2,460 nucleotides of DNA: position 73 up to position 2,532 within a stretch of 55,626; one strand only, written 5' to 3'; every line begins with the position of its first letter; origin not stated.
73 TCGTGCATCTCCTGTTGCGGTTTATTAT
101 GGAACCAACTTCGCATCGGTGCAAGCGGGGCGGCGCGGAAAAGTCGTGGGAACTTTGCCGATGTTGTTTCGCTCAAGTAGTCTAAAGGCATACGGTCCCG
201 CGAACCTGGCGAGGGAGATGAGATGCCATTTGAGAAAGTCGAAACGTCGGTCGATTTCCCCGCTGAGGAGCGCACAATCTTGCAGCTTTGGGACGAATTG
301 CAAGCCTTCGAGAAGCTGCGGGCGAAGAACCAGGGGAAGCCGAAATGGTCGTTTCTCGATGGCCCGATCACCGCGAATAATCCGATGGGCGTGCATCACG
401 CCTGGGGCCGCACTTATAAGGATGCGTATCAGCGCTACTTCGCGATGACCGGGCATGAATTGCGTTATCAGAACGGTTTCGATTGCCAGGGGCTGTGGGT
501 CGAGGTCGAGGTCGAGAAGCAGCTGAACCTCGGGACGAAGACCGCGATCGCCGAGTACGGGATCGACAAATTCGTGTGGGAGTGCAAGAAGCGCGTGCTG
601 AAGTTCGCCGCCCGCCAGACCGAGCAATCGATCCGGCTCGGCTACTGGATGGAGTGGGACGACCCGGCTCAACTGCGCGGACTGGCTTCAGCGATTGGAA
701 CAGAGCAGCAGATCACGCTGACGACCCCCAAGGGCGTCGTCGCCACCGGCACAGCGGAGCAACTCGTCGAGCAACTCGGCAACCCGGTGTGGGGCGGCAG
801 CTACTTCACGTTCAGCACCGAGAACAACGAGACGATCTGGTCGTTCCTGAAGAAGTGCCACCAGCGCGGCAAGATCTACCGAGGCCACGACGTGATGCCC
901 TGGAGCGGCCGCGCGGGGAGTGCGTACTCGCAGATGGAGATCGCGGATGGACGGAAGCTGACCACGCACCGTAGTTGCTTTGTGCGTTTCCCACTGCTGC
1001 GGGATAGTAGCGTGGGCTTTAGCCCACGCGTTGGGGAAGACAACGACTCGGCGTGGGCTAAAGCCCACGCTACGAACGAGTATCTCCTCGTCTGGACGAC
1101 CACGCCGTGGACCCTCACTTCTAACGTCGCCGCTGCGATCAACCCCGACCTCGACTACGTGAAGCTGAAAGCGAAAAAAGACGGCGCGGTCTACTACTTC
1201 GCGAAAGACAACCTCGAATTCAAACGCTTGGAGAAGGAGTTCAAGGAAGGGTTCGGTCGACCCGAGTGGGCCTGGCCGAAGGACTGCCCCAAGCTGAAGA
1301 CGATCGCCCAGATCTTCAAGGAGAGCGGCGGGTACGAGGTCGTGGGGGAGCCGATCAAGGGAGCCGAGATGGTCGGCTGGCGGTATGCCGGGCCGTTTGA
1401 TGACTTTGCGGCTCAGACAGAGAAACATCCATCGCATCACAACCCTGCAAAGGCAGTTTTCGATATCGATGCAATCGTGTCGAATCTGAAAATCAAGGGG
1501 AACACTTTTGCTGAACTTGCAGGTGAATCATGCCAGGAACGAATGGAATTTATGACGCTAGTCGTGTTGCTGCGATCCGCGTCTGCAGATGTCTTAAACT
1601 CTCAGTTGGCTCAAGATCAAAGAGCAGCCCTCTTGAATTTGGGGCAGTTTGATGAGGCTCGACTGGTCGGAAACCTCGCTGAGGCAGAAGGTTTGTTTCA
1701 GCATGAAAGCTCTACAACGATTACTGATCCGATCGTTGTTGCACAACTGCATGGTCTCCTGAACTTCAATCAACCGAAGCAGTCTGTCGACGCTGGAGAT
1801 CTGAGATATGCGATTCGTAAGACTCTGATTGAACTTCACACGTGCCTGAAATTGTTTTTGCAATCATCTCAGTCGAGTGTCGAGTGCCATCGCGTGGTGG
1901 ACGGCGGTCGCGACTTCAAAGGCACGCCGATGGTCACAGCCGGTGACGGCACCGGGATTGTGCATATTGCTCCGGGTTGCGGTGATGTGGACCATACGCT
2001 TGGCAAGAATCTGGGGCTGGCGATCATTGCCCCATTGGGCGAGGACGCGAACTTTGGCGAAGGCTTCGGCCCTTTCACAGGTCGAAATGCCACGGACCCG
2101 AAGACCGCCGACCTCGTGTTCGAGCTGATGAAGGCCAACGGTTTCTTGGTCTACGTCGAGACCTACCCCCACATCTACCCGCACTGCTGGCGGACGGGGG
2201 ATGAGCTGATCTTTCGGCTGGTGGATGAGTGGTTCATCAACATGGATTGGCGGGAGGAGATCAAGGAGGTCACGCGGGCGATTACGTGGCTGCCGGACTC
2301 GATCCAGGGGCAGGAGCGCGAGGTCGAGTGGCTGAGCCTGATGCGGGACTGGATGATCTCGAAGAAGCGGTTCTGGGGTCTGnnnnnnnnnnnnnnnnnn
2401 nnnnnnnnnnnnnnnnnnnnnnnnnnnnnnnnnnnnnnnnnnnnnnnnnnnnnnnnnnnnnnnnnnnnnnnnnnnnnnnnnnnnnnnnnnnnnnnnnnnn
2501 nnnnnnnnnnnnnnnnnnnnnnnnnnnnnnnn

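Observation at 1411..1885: AT-rich in-frame block of about 470 nt interrupting the ileS editing domain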

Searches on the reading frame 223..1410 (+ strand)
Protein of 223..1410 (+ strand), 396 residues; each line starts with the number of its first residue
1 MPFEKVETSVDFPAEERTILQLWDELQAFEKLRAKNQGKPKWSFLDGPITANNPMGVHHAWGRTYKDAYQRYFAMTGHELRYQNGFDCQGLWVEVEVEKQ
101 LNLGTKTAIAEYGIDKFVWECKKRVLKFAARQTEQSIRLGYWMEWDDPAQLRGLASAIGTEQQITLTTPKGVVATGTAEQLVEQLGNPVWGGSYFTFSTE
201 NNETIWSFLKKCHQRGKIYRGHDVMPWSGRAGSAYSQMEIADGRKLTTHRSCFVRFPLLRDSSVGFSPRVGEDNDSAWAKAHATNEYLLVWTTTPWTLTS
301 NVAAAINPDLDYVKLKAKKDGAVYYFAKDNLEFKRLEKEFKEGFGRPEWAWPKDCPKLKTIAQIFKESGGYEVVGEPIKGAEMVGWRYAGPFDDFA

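Call 12: find_related_loci(query=window:223-1410:+, collection=genome_contigs, flank=6000)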
Query window:223-1410:+ (396 aa) in genome_contigs; peptide patterns used: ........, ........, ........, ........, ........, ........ (x = any residue, [..] = any of these).
364 stretches matched a pattern; 352 encode a relative of the query (tblastn E <= 1e-3); the best 80 are kept; 80 distinct loci.
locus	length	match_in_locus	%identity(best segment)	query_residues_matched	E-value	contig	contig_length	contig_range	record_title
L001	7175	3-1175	82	20-396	0e+0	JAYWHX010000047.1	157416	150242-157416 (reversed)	MAG: Planctomycetota bacterium isolate GLR80_GL56_UP_1_metabat_48 GLR80_GL56_UP_1_metabat_48_46, whole genome shotgun se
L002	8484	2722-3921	80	3-395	0e+0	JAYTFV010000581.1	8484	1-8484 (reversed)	MAG: Planctomycetota bacterium isolate GFS_2216 GFS_2216_580, whole genome shotgun sequence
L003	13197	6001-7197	80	3-395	0e+0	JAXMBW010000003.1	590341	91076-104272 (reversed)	MAG: Planctomycetaceae bacterium isolate STL-PLA46 C1.214.fa-3, whole genome shotgun sequence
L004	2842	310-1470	81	12-393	0e+0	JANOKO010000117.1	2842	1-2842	MAG: Planctomycetota bacterium isolate VAR_48_concoct_1 VAR_48_k141_1469030, whole genome shotgun sequence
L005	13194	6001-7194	79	3-395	0e+0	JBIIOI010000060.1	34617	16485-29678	MAG: Planctomycetaceae bacterium isolate ME2002-09-27pf_3300034103_group1_bin91 Rohwer_bin1760_scaffold_567_c1, whole ge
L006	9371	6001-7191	80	3-396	0e+0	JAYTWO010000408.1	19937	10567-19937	MAG: Planctomycetota bacterium isolate GFS_5806 GFS_5806_407, whole genome shotgun sequence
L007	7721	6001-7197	80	3-395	0e+0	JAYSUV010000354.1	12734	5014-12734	MAG: Planctomycetota bacterium isolate GFS_12672 GFS_12672_353, whole genome shotgun sequence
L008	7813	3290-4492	77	3-396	0e+0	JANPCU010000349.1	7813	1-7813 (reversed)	MAG: Planctomycetota bacterium isolate VAR_78_metabat_466 VAR_78_k141_1124722, whole genome shotgun sequence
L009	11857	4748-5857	77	3-395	0e+0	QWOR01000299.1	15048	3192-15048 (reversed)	MAG: Planctomycetota bacterium isolate RH-20APR16-plancto4 RH-20APR16-C7593, whole genome shotgun sequence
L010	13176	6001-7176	75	3-395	0e+0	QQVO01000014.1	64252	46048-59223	MAG: Planctomycetota bacterium isolate MB_PLM_1 c_000000000094, whole genome shotgun sequence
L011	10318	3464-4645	72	3-395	0e+0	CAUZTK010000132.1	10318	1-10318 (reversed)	MAG: Planctomycetota bacterium isolate CB6_AW.4 genome assembly, contig: Ga0310123_10004689, whole genome shotgun sequen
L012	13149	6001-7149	73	3-395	0e+0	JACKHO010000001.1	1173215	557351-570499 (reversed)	MAG: Planctomycetaceae bacterium isolate HK-STAS-PLAN-20 HK-STAS-PLAN-20_1, whole genome shotgun sequence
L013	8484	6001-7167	73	3-395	0e+0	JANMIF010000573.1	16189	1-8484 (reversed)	MAG: Planctomyces sp. isolate OTE_70_metabat_124 OTE_70_k141_671131, whole genome shotgun sequence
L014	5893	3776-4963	70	3-395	0e+0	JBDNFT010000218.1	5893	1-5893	MAG: Planctomycetaceae bacterium isolate concoct.155.WLB k141_314993, whole genome shotgun sequence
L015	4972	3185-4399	70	3-395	0e+0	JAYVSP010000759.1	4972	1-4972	MAG: Planctomyces sp. isolate GL74_DN_concoct_38_sub GL74_DN_concoct_38_sub_758, whole genome shotgun sequence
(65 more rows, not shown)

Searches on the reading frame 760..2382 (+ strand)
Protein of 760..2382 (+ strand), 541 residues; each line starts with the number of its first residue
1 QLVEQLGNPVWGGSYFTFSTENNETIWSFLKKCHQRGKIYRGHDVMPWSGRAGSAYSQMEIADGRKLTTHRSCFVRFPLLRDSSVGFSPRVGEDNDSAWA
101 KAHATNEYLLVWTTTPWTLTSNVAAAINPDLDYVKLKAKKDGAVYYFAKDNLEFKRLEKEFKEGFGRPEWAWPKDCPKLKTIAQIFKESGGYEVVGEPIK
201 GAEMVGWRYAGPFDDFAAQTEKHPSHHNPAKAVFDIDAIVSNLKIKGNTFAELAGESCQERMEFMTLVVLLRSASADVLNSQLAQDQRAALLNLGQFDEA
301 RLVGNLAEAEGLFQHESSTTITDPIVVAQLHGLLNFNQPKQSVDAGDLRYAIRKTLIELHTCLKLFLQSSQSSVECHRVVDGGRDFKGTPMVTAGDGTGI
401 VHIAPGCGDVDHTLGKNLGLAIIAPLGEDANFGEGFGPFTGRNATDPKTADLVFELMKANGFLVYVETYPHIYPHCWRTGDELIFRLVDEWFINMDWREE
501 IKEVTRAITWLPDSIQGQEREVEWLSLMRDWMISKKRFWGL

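Call 34: predict_structure(alignment_id=A1)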
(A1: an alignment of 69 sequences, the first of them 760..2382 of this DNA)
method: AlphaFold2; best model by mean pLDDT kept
length: 541 residues; sequences in the alignment: 69
mean_pLDDT: 68.3   pTM: 0.62
mean pLDDT of the five models: 68.3, 68.0, 66.5, 66.3, 64.1
residues with pLDDT >= 90: 135; 70-90: 142; 50-70: 92; < 50: 172
segments of 3 or more residues with pLDDT < 50: 1-27, 38-64, 86-95, 228-240, 242-251, 253-256, 275-283, 294-297, 301-331, 335-339, 474-493, 537-541
pLDDT, mean of each block of 10 residues (from residue 1): 40 33 44 51 35 38 58 94 51 51 80 88 91 97 97 87 72 87 96 97 95 92 59 46 43 50 59 45 51 50 46 38 45 48 74 79 69 92 91 88 81 87 74 92 86 95 93 50 41 61 80 79 74 50 35
secondary structure, 60 per line:
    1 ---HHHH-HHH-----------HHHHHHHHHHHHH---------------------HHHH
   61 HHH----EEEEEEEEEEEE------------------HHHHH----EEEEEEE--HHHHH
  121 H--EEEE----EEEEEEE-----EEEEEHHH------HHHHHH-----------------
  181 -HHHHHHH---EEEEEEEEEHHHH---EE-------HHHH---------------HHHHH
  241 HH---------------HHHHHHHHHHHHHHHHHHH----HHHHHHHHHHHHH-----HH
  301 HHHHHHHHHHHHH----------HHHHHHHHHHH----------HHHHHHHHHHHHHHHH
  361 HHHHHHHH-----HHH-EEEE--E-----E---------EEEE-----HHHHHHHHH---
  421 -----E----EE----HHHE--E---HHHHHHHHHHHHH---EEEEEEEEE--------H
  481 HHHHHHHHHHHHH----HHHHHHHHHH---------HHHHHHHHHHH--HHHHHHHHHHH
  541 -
elements in order: H4-7 H23-35 H57-63 E68-79 H98-102 E107-113 H116-121 E124-127 E132-138 E144-148 H158-163 H182-188 E192-200 H201-204 H217-220 H236-242 H258-276 H281-293 H299-313 H324-334 H345-368 E378-381 E400-403 H409-417 H447-459 E463-471 H480-493 H498-507 H517-527 H530-540
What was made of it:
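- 1792..1863 (+): Last predicted helix of the cassette (aa 524-547, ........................), the only part modelled with fair confidence. AF2 model of aa 180-720: helix at model residues 345-368, pLDDT 74-79; the rest of the cassette is helical at pLDDT 38-59 (call 34).
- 1630..1644 (+): LLNLG, a possible remnant of the helix-LGL-helix motif shared by many cassettes at this site. Not significant on its own. AF2 puts a helix on each side (call 34).
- On Intein: AF2 secondary structure is all helical (call 34).
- The WIN cassette is also predicted as six helices, at low confidence (call 34). The AF2 confidence for it is low, pLDDT 38-59 (call 34). The prediction is all-alpha, not the beta-rich Hint fold (call 34).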

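Call 50: search_solved_structures(query=window:760-2382:+, max_evalue=1e-10, show_alignments=1)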
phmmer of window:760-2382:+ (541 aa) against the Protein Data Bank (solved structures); distinct sequences matched with E-value up to 1e-10: 16.
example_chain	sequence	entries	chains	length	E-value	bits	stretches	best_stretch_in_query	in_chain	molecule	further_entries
1ile_A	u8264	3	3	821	3.3e-36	127.9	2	392-540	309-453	ISOLEUCYL-TRNA SYNTHETASE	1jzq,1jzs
8c9d_A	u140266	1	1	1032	7.1e-36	126.9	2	381-540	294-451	Isoleucine--tRNA ligase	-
8c8v_A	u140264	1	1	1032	7.1e-36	126.9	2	381-540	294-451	Isoleucine--tRNA ligase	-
8c8u_A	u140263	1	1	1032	7.1e-36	126.9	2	381-540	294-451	Isoleucine--tRNA ligase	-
8c8w_A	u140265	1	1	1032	7.1e-36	126.9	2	381-540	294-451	Isoleucine--tRNA ligase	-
9w01_B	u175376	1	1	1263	2.7e-31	111.7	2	394-540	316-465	Isoleucine--tRNA ligase, cytoplasmic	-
6ldk_A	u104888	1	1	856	2.6e-26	95.3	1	390-540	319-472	Isoleucine--tRNA ligase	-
9wqs_A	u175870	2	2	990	3.3e-26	94.9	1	391-540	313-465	Isoleucine--tRNA ligase, cytoplasmic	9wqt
7d5c_A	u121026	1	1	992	3.4e-26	94.9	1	391-540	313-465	Isoleucine--tRNA ligase, cytoplasmic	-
8wnd_A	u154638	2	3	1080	4.9e-26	94.4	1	391-540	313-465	isoleucine--tRNA ligase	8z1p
8c9e_A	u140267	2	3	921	1.4e-25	92.9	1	392-541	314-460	Isoleucine--tRNA ligase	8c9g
8c9f_A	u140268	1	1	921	1.4e-25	92.9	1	392-541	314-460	Isoleucine--tRNA ligase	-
1ffy_A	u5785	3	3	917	2.9e-23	85.2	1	391-541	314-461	ISOLEUCYL-TRNA SYNTHETASE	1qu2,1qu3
8wnf_A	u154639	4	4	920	1.2e-17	66.7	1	394-540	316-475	Isoleucine--tRNA ligase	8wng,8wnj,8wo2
8wni_A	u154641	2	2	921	1.2e-17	66.7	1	394-540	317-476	Isoleucine--tRNA ligase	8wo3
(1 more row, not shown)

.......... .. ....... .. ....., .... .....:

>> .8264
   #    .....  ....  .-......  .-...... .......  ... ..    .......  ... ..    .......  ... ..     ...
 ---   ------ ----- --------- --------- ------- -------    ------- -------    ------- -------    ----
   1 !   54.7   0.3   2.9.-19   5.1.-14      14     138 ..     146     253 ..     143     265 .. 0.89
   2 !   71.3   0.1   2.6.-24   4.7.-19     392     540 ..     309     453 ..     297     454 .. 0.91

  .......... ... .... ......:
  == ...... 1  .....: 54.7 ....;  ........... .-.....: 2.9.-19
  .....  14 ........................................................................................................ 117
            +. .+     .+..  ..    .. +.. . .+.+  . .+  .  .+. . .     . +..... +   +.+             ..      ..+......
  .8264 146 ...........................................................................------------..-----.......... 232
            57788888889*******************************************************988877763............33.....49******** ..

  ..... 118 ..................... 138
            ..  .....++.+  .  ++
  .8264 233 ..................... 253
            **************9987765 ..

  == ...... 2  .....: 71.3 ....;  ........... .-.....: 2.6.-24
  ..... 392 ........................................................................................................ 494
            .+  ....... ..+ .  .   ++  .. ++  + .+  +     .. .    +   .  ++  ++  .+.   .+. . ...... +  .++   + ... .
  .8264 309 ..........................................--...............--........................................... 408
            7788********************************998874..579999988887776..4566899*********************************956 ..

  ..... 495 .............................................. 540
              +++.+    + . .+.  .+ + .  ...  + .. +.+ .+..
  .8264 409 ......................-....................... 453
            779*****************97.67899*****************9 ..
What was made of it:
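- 223..4485 (+): ileS, type-2 (eukaryote-like) isoleucyl-tRNA synthetase, 1420 aa including several lineage-specific segments. Best solved relatives are T. thermophilus IleRS 1ILE and IleRS chains 8C8U-8C9D (call 50).
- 1093..1113 (+): WTTTPWT, the threonine-rich editing-site peptide of CP1, upstream of the cassette. Aligned to TTTPW of 1ILE (call 50).
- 1948..1965 (+): GTGIVH, a conserved CP1 editing-domain motif, 24 codons downstream of the cassette. Aligned to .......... of 1ILE residues 313-322 (call 50).
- On Type-2 isoleucyl-tRNA synthetase (host gene): Alignment to 1ILE covers both CP1 motifs (call 50).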

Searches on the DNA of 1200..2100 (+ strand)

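Call 6: search_rna_families(source=window, start=1200, end=2100, threshold=evalue, max_evalue=1)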
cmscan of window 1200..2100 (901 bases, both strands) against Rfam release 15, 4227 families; matches with E-value up to 1: 0.
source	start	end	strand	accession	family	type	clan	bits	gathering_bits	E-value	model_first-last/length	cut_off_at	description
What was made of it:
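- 1414..1875 (+): The cassette: codons 398-551 (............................), an orphan in-frame insert with GC 0.47 and GC3 0.46. No Rfam match (call 6).
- On Group I or group II intron: cmscan of 1200-2100, both strands, all 4227 Rfam families: no match at E <= 1 (call 6).
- Rfam gave no family at E <= 1 (call 6).
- Tried and rejected: Rfam at E <= 1: nothing (call 6).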

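Call 21: search_dna_similar(query=window:1411-1885:+, collection=phages, mode=distant, max_evalue=0.01)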
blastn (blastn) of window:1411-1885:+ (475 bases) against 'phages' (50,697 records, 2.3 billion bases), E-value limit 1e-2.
No match.

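Call 22: search_dna_similar(query=window:1411-1885:+, collection=plasmids, mode=distant, max_evalue=0.01)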
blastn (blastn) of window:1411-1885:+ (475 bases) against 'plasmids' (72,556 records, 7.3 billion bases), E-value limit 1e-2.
No match.
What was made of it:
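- Tried and rejected: Phage and plasmid collections in distant mode: no match (calls 21, 22).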

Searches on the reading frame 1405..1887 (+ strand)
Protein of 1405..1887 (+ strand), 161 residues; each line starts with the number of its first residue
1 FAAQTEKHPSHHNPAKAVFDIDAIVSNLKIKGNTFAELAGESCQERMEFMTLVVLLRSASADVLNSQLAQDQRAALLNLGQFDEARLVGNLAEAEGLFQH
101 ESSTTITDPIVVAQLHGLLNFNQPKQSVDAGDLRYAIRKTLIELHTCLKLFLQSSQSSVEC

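Call 7: search_protein_families(library=pfam, proteins=[window:1405-1887:+], max_evalue=1)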
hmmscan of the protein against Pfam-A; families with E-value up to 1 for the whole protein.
window:1405-1887:+ (161 aa): 0 families

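Call 8: find_homologous_proteins(query=window:1405-1887:+, max_evalue=0.01)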
Query window:1405-1887:+: 115 candidates shared short words with the query, none scored E <= 0.01.

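Call 26: search_protein_representatives(protein=window:1414-1875:+)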
Query: 154 residues. Proteins with E-value up to 0.001 (for the whole library): 0; up to 1e-10: 0; up to 1e-30: 0. The best 0 are listed.
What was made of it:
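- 1414..1875 (+): No relative in 1.84e9 representative proteins (call 26).
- Tried and rejected: Exhaustive phmmer of the cassette against 1.84e9 representatives: 0 hits (call 26).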

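Call 61: find_related_loci(query=window:1414-1875:+, collection=metagenome_contigs, flank=3000)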
Query window:1414-1875:+ (154 aa) in metagenome_contigs; peptide patterns used: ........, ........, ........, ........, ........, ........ (x = any residue, [..] = any of these).
156 stretches matched a pattern, but none encodes a relative of the query by tblastn (E <= 1e-3).

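Call 62: find_related_loci(query=window:1414-1875:+, collection=viral_contigs, flank=3000)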
Query window:1414-1875:+ (154 aa) in viral_contigs; peptide patterns used: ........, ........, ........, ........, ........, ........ (x = any residue, [..] = any of these).
3 stretches matched a pattern, but none encodes a relative of the query by tblastn (E <= 1e-3).
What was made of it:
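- No donor was found in 1.84e9 proteins, phage or plasmid records, IMG/VR or JGI metagenomes (calls 21, 22, 26, 61, 62).
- Tried and rejected: JGI metagenome and IMG/VR scans with the cassette peptide: nothing (calls 61, 62).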

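Call 71: search_protein_families(library=phrogs, proteins=[window:1414-1875:+], max_evalue=1)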
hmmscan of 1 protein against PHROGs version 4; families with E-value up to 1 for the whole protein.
window:1414-1875:+ (154 aa): 0 families

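Call 72: search_protein_families(library=padloc, proteins=[window:1414-1875:+], max_evalue=1)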
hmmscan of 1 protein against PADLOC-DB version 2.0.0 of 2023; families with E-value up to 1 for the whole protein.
window:1414-1875:+ (154 aa): 0 families
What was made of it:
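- There is no match to defence families (call 72).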

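Call 73: search_protein_families(library=ncbifam, proteins=[window:1414-1875:+], max_evalue=0.01)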
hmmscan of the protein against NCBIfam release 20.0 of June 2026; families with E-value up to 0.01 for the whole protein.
window:1414-1875:+ (154 aa): 0 families
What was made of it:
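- Tried and rejected: Pfam, PHROGs, PADLOC and NCBIfam on the cassette: nothing (calls 7, 71-73).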
